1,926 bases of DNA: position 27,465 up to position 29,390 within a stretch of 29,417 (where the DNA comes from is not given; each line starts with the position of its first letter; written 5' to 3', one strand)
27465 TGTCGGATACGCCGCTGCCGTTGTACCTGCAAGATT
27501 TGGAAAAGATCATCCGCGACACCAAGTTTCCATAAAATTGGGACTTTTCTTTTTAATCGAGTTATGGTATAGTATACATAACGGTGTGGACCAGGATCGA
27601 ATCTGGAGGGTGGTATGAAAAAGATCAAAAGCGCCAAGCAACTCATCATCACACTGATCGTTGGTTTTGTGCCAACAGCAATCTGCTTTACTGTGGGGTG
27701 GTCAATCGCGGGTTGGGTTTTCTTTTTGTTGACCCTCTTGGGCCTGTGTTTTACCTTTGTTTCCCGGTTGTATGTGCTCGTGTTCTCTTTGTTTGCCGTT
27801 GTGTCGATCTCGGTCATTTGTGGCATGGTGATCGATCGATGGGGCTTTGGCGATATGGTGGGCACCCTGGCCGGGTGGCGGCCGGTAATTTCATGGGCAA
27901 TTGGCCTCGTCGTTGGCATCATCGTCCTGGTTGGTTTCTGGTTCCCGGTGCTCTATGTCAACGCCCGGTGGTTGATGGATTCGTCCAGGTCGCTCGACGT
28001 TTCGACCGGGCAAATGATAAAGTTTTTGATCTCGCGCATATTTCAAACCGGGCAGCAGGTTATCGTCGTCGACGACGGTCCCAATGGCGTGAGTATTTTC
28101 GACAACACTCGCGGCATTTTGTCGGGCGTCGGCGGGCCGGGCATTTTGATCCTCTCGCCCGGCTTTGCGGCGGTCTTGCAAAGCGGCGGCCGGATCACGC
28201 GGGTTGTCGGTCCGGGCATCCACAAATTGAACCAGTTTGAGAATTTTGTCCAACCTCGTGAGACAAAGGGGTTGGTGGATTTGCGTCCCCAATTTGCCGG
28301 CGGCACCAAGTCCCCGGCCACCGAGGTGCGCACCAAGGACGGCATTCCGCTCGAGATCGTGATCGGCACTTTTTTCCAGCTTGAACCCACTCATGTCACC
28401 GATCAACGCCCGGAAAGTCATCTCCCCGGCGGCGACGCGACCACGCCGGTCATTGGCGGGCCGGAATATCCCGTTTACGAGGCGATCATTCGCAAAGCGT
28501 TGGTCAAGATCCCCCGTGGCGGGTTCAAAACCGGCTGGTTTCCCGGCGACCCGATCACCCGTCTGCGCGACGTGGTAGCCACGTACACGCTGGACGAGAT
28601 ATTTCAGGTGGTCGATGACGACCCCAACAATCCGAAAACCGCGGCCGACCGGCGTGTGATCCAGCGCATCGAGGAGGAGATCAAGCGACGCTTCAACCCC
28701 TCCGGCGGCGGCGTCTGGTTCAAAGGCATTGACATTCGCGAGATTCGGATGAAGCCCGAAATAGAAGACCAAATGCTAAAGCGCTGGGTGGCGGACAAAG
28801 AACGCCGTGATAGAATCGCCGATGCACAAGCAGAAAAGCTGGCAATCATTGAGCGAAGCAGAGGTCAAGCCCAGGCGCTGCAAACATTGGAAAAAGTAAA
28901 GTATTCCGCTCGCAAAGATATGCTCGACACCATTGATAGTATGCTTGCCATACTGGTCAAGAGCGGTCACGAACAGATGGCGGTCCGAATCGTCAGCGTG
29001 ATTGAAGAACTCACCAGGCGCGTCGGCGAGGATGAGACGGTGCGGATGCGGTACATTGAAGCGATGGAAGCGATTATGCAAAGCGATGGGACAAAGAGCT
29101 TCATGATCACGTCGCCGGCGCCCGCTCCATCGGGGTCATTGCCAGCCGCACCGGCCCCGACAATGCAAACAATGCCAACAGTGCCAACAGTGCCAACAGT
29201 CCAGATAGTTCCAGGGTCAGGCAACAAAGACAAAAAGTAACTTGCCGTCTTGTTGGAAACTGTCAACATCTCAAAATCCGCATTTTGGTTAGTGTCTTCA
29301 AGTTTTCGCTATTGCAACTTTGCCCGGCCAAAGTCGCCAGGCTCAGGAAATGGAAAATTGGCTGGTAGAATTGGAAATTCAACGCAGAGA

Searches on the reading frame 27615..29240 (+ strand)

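Call 10: search_protein_families(library=pfam, proteins=[window:27615-29240:+], max_evalue=0.01)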
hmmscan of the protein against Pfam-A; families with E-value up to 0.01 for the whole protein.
window:27615-29240:+ (541 aa): 1 family
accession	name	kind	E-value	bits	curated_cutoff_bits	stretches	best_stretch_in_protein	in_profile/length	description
PF01145.31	Band_7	-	1.1e-10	42.3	23.6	2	316-408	98-176/176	SPFH domain / Band 7 family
